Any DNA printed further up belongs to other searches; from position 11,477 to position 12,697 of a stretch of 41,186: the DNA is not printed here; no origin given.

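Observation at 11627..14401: Four-gene A+T-richer cassette in the rexAB-equivalent slot (between the repressor gene and OL/PL): candidate lysogen-expressed defence or exclusion system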

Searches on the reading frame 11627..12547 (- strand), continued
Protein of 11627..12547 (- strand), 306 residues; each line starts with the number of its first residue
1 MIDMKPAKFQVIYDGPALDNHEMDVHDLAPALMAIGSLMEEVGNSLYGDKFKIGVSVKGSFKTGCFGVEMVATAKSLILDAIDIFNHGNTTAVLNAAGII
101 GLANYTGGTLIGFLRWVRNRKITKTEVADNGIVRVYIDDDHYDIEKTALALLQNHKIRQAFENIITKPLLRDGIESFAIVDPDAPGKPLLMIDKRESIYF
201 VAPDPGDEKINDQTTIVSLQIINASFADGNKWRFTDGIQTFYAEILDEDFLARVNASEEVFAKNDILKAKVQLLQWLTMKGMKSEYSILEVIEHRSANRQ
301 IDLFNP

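Call 73: search_protein_families(library=ncbifam, proteins=[window:11627-12547:-], max_evalue=0.1)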
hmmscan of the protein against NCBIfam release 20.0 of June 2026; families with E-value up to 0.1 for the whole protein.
window:11627-12547:- (306 aa): 1 family
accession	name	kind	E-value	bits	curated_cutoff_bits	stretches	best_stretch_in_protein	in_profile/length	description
NF053583.1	LAPAL_fam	equivalog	1.6e-79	267.4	60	1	9-296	1-292/292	LAPAL motif-containing putative phage structural protein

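Call 74: get_annotated_region(hit=H2, flank=3500)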
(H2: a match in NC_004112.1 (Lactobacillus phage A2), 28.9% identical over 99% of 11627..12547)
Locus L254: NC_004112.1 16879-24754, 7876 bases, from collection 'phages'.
description: Lactobacillus phage A2, complete genome.
organism: Lactobacillus phage A2 (NCBI taxid 51369)
taxonomy: Viruses; Duplodnaviria; Heunggongvirae; Uroviricota; Caudoviricetes; Ashduovirus; Ashduovirus A2
host: Lactobacillus casei; source: -; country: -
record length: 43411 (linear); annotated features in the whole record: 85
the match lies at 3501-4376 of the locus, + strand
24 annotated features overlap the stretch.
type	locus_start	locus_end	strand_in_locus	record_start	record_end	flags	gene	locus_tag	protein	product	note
CDS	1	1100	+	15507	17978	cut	-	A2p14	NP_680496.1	tail fiber protein and host specificity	ORF14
CDS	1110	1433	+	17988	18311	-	-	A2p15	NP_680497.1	hypothetical protein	ORF15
CDS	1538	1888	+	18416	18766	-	-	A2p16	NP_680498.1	hypothetical protein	ORF16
CDS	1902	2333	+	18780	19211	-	-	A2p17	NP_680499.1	holin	ORF17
CDS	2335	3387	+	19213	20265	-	-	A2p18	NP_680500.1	endolysin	ORF18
CDS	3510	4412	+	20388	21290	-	-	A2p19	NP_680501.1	hypothetical protein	ORF19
regulatory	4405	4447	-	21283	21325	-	int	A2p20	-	terminator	-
CDS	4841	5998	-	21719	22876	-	int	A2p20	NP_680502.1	integrase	mediates prophage integration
regulatory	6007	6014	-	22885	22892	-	int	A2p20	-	ribosome_binding_site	-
CDS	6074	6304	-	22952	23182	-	xis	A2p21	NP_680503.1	putative excisionase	-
CDS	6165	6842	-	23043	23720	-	-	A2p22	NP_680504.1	outer membrane protein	ORF22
regulatory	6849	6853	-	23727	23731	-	-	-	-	ribosome_binding_site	ORF22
regulatory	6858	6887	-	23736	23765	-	cI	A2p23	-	terminator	-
CDS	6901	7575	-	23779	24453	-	cI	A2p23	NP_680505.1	transcriptional repressor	repressor of the lytic cycle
regulatory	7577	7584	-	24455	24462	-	cI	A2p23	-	ribosome_binding_site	-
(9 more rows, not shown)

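Call 75: get_annotated_region(hit=H4, flank=3500)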
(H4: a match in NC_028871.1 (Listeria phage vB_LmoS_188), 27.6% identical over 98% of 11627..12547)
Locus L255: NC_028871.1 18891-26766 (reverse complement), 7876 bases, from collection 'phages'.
description: Listeria phage vB_LmoS_188, complete genome.
organism: Listeria phage vB_LmoS_188 (NCBI taxid 1591072)
taxonomy: Viruses; Duplodnaviria; Heunggongvirae; Uroviricota; Caudoviricetes
host: Listeria monocytogenes; source: -; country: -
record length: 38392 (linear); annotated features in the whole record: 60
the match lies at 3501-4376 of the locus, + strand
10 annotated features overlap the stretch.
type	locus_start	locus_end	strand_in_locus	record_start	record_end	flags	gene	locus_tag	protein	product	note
CDS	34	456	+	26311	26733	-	-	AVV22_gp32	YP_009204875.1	transcriptional regulator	ORF32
CDS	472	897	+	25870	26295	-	-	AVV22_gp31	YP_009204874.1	metallo-protease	ORF31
CDS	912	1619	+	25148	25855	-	-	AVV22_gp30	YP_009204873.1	hypothetical protein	ORF30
CDS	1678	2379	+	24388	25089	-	-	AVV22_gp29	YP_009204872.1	hypothetical protein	ORF29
CDS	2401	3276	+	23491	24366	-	-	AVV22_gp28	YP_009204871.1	putative superinfection immunity protein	Phage-associated Helicase; ORF28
CDS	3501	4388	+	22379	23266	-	-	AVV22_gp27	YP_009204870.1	hypothetical protein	Hypothetical protein M641_00185; ORF27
CDS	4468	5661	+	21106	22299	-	-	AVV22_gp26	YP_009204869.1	integrase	ORF26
CDS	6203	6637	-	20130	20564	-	-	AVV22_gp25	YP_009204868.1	hypothetical protein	Gp26; ORF25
CDS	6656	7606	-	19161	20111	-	-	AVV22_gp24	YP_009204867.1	endolysin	ORF24; Phage lysin, N-acetylmuramoyl-L-alanine Amidase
CDS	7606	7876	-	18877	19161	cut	-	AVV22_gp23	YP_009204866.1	holin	Holin, phage phi LC3 family; ORF23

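Call 76: get_annotated_region(hit=H8, flank=3500)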
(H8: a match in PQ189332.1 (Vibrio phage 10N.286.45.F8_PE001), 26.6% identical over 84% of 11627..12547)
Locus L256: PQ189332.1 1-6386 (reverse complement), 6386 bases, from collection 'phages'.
description: Vibrio phage 10N.286.45.F8_PE001, complete genome.
organism: Vibrio phage 10N.286.45.F8_PE001 (NCBI taxid 3385312)
taxonomy: Viruses; Varidnaviria; Bamfordvirae; Preplasmiviricota; Tectiliviricetes; Vinavirales
host: Vibrio cyclitrophicus 10N.286.45.F8; source: seawater; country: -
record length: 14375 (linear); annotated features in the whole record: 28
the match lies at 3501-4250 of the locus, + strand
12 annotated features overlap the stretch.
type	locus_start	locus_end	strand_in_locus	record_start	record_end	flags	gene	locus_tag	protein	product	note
CDS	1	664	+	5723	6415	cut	-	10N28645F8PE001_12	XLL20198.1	hypothetical protein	GPJ_BPPM2_Uncharacterized_protein_Gp-j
CDS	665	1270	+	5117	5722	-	-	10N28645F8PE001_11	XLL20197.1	hypothetical protein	-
CDS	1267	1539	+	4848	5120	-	-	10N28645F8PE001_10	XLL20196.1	hypothetical protein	-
CDS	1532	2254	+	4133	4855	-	-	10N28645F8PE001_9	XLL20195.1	hypothetical protein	-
CDS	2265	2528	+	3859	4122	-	-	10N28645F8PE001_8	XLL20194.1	hypothetical protein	tail_fiber_protein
CDS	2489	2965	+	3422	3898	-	-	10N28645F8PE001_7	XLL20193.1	hypothetical protein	head_protein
CDS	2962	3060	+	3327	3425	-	-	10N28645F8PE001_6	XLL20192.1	hypothetical protein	-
CDS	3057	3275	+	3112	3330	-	-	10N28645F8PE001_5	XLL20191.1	hypothetical protein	-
CDS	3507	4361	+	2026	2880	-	-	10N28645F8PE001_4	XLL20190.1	hypothetical protein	MMB_gp29_gp30__gp29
CDS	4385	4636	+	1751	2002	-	-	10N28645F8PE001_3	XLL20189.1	hypothetical protein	-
CDS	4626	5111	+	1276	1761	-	-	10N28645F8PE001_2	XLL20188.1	hypothetical protein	-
CDS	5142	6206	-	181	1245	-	-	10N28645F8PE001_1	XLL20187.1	hypothetical protein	Y1572_HAEIN_Putative_integrase/recombinase_HI_1572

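Call 77: find_encoding_contigs(protein=P0045, flank=7000, max_places=2)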
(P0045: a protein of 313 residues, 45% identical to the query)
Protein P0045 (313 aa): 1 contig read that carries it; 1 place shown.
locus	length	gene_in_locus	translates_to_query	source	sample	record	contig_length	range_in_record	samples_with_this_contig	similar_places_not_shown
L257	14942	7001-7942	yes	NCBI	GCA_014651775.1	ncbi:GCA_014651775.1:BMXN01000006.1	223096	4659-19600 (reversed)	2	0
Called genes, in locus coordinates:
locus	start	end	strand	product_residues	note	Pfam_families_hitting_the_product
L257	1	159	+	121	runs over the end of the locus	PF08291:Peptidase_M15_3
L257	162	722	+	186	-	PF11351:GTA_holin_3TM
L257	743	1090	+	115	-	PF10805:DUF2730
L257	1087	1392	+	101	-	-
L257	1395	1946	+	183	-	PF11985:Phage_Mu_Gp27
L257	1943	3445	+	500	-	PF03237:Terminase_6N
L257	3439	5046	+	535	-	PF06074:Portal_Mu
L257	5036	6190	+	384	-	PF04233:Phage_Mu_F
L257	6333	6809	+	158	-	PF05069:Phage_tail_S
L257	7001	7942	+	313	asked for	-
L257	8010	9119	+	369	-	PF10123:Mu-like_Pro_N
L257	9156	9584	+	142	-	-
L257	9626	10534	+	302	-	PF10124:Mu-like_gpT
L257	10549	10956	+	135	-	PF07030:Phage_Mu_Gp36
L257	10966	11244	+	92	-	-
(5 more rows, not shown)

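Call 78: find_encoding_contigs(protein=P0043, flank=7000, max_places=2)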
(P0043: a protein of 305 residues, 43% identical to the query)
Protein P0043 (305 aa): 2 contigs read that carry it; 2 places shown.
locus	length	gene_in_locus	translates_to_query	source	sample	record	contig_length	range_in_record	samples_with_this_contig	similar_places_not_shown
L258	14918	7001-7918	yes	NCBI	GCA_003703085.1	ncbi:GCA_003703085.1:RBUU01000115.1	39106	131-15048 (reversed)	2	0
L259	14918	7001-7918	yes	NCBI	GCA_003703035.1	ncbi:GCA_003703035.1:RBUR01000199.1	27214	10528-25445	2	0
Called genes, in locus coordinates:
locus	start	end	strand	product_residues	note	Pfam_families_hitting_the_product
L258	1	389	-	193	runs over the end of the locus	PF05766:NinG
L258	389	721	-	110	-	-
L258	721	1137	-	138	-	PF05772:NinB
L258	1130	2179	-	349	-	-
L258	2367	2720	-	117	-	PF26207:Phage_phiTE_015 (weak)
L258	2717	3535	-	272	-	PF01695:IstB_IS21, PF00004:AAA (weak)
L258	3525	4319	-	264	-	PF07120:DUF1376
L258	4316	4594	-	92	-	-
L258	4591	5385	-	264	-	PF04383:KilA-N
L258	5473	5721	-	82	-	-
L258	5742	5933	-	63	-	-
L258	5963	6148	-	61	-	-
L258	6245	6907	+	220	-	PF13560:HTH_31, PF01381:HTH_3, PF13443:HTH_26 (weak), PF00717:Peptidase_S24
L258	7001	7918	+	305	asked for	-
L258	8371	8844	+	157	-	PF13392:HNH_3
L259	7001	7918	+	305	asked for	-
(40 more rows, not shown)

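Call 79: find_encoding_contigs(protein=P0093, flank=7000, max_places=2)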
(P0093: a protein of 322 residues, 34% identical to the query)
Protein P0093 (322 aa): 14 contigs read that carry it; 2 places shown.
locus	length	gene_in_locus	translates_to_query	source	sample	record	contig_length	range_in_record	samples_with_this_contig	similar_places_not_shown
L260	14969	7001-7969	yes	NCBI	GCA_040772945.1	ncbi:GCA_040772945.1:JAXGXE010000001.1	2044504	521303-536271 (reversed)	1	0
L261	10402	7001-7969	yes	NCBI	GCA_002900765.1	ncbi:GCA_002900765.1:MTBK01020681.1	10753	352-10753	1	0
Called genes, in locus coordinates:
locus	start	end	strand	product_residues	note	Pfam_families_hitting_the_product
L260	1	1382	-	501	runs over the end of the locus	PF04326:SLFN_AlbA_2, PF13749:HATPase_c_4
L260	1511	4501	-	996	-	PF04851:ResIII, PF19778:RE_endonuc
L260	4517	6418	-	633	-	PF01555:N6_N4_Mtase, PF18273:T3RM_EcoP15I_C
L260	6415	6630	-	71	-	PF13443:HTH_26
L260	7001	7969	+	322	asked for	-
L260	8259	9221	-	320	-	-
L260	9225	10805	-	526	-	-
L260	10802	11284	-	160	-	-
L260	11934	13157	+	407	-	PF00438:S-AdoMet_synt_N, PF02772:S-AdoMet_synt_M, PF02773:S-AdoMet_synt_C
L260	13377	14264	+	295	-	PF02457:DAC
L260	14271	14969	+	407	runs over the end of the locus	PF07949:YbbR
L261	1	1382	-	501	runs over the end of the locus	PF04326:SLFN_AlbA_2, PF13749:HATPase_c_4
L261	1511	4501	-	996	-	PF04851:ResIII, PF19778:RE_endonuc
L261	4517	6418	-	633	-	PF01555:N6_N4_Mtase, PF18273:T3RM_EcoP15I_C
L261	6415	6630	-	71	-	PF13443:HTH_26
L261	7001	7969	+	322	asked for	-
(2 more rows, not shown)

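Call 82: search_protein_families(library=pfam, alignment_id=A6, max_evalue=0.001)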
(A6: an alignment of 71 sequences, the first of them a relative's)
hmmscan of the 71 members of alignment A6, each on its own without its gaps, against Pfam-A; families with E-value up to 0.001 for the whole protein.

A. member 1, L004:9240-9848:+ (203 aa): 0 families

B. families by the number of members that match (of 71 scanned): 49 families (the first 25 are shown)
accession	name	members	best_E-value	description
PF05069.18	Phage_tail_S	4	3.5e-34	Phage virion morphogenesis family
PF01381.28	HTH_3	3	2.8e-13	Helix-turn-helix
PF05231.19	MASE1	2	8.1e-26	MASE1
PF00717.28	Peptidase_S24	2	8.4e-24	Peptidase S24-like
PF13671.12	AAA_33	2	5.1e-07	AAA domain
PF08447.18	PAS_3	2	1.5e-05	PAS fold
PF13443.12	HTH_26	2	0.00017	Cro/C1-type HTH DNA-binding domain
PF00141.28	peroxidase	1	4.6e-79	Peroxidase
PF20254.3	DMFA2_C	1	1.7e-64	N,N-dimethylformamidase beta subunit-like, C-terminal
PF00117.34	GATase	1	1.2e-55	Glutamine amidotransferase class-I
PF00988.28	CPSase_sm_chain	1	1.7e-52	Carbamoyl-phosphate synthase small chain, CPSase domain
PF07352.17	Phage_Mu_Gam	1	7.5e-35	Bacteriophage Mu Gam like protein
PF06844.16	DUF1244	1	1.4e-33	Protein of unknown function (DUF1244)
PF01636.29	APH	1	5.8e-32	Phosphotransferase enzyme family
PF03235.19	GmrSD_N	1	2.5e-31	GmrSD restriction endonuclease, N-terminal domain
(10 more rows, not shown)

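Call 101: fold_search(model_id=the predicted structure, library=viral)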
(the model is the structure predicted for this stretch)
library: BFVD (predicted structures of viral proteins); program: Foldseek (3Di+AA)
matches with E <= 10: 1044; with E <= 0.001: 2
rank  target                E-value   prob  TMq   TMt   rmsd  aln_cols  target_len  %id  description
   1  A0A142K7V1            1.2e-07  1.00  0.29  0.45  18.7       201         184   19  Uncharacterized protein [Mycobacterium phage Pipsqueaks]
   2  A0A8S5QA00            1.9e-07  1.00  0.43  0.37   7.3       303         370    9  DUF6575 domain-containing protein [Siphoviridae sp. ctoic9]
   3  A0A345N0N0            1.5e-03  1.00  0.22  0.66   4.9        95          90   12  (no name in the UniProt tables at hand)
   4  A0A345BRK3            6.7e-03  1.00  0.19  0.45   4.6        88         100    7  (no name in the UniProt tables at hand)
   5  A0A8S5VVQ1            8.0e-03  0.57  0.18  0.12  18.1       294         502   12  (no name in the UniProt tables at hand)
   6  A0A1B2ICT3            8.4e-03  0.23  0.16  0.13  21.1       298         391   13  Uncharacterized protein [Erwinia phage vB_EamM_EarlPhillipIV]
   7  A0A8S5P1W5            9.4e-03  0.92  0.18  0.32   9.4       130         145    5  Uncharacterized protein [Myoviridae sp. ctakU3]
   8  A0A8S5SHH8            1.0e-02  0.98  0.19  0.32   7.3       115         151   10  Single-stranded DNA-binding protein [Siphoviridae sp. ctzyE57]
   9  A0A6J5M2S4            1.1e-02  0.95  0.17  0.34   8.1       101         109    7  Uncharacterized protein [uncultured Caudovirales phage]
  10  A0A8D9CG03            1.1e-02  0.15  0.13  0.11  27.0       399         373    9  30S ribosomal protein S1 [uncultured marine phage]
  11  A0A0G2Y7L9            1.2e-02  0.63  0.16  0.26  17.5       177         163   12  Putative mRNA capping enzyme [Acanthamoeba polyphaga mimivirus]
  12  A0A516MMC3            1.3e-02  0.99  0.21  0.45   6.7       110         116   10  (no name in the UniProt tables at hand)
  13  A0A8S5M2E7            1.7e-02  0.85  0.18  0.20  13.7       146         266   14  DNA ligase [Siphoviridae sp. cthjx9]
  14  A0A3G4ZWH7            1.7e-02  0.18  0.12  0.12  15.5       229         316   12  Uncharacterized protein [Faunusvirus sp.]
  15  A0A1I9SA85            1.8e-02  0.14  0.12  0.05  21.8       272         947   13  DNA-directed DNA polymerase [Rhodococcus phage Weasels2]
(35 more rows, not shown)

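Call 117: search_protein_families(library=padloc, alignment_id=A4, max_evalue=0.00001)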
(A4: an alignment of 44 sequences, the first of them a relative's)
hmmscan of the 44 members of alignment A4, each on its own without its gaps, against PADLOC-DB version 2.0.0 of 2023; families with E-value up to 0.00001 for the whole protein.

A. member 1, L083:8001-8918:+ (306 aa): 1 family
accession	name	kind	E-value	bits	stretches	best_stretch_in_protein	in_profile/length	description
PDLC05015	PDC-S42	-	2.2e-92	307.8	1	4-303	1-298/302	-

B. families by the number of members that match (of 44 scanned): 7 families
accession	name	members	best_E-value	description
PDLC05025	PDC-S47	2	3.4e-63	-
PDLC05024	PDC-S47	2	2.6e-51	-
PDLC05026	PDC-S47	2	3e-38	-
PDLC05015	PDC-S42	1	2.2e-92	-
PDLC01247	DEDDh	1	5e-23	"CAS-I,CAS-II,CAS-III,CAS-IV,CAS-V,CAS-VI; associated"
PDLC05027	PDC-S48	1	2.6e-18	-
PDLC05028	PDC-S48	1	1.6e-13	-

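Call 118: search_protein_families(library=padloc, alignment_id=A6, max_evalue=0.00001)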
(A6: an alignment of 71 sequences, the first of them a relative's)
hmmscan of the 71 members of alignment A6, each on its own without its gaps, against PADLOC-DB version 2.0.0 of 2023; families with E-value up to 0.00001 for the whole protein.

A. member 1, L004:9240-9848:+ (203 aa): 0 families

B. families by the number of members that match (of 71 scanned): 33 families (the first 25 are shown)
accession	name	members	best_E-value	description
PDLC04151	HEC-05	1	1.3e-238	-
PDLC04150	HEC-05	1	6.3e-150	-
PDLC04152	HEC-05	1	5.4e-98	-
PDLC03253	MTase_II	1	2.4e-88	Type II methyltransferase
PDLC04153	HEC-05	1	4.6e-65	-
PDLC04749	PDC-M63B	1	1.2e-35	-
PDLC04750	PDC-M63B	1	1.4e-27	-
PDLC04747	PDC-M63B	1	7.6e-27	-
PDLC03294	MTase_II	1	1.1e-25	Type II methyltransferase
PDLC03247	MTase_II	1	2.7e-22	Type II methyltransferase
PDLC04709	PDC-M55C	1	3.7e-18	-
PDLC04018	PD-Lambda-5_B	1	7.3e-18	-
PDLC03261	MTase_II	1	2.2e-17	Type II methyltransferase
PDLC04748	PDC-M63B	1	2.3e-17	-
PDLC03729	oMTase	1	1.7e-16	orphan methyltransferase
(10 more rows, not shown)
